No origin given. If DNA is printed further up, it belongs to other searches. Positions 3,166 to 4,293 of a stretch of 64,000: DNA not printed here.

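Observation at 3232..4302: A 1-kb mini-island bounded by a 37-bp duplication of the argS 3' end that cuts a toxin gene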

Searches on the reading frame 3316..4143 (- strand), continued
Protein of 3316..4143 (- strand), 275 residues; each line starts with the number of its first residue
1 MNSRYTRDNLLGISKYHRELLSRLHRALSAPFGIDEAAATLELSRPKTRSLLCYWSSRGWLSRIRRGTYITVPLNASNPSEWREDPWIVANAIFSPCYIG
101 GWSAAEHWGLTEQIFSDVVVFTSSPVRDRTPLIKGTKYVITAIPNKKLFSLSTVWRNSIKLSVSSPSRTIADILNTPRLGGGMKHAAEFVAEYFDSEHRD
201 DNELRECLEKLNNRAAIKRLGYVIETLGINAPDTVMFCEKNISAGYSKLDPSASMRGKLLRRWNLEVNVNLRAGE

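Call 66: find_encoding_contigs(protein=P0122, flank=5000, max_places=10)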
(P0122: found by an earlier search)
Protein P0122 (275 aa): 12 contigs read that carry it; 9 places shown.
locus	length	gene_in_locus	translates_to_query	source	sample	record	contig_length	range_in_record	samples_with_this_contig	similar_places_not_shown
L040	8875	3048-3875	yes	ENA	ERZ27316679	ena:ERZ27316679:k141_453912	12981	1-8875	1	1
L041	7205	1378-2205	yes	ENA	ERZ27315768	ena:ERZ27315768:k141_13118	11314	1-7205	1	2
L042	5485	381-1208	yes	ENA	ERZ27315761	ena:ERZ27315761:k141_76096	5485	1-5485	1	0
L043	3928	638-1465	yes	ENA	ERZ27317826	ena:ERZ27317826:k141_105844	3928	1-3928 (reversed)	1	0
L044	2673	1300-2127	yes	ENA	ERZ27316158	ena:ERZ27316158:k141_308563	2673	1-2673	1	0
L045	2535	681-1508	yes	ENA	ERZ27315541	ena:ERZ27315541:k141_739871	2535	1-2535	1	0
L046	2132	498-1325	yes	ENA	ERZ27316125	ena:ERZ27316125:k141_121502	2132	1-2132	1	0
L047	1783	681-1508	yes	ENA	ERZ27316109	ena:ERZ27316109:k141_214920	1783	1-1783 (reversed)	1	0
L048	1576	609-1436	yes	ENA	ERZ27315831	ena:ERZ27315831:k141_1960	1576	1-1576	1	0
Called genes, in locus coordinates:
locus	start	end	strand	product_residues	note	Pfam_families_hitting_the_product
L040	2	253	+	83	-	?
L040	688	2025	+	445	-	PF01979:Amidohydro_1, PF12890:DHOase (faint), PF07969:Amidohydro_3 (weak)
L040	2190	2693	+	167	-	-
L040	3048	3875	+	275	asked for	-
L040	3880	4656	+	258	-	PF08843:AbiEii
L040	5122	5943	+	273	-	-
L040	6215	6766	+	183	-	PF01844:HNH, PF14279:HNH_5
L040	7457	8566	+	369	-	PF14279:HNH_5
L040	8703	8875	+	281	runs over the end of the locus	-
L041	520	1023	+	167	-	-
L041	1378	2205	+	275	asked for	-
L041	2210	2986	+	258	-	PF08843:AbiEii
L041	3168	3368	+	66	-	-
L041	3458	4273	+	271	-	-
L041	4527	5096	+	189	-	PF01844:HNH, PF14279:HNH_5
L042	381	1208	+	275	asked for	-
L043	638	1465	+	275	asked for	-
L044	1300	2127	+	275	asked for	-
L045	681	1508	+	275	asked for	-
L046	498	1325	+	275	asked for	-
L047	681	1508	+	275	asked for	-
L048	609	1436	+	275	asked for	-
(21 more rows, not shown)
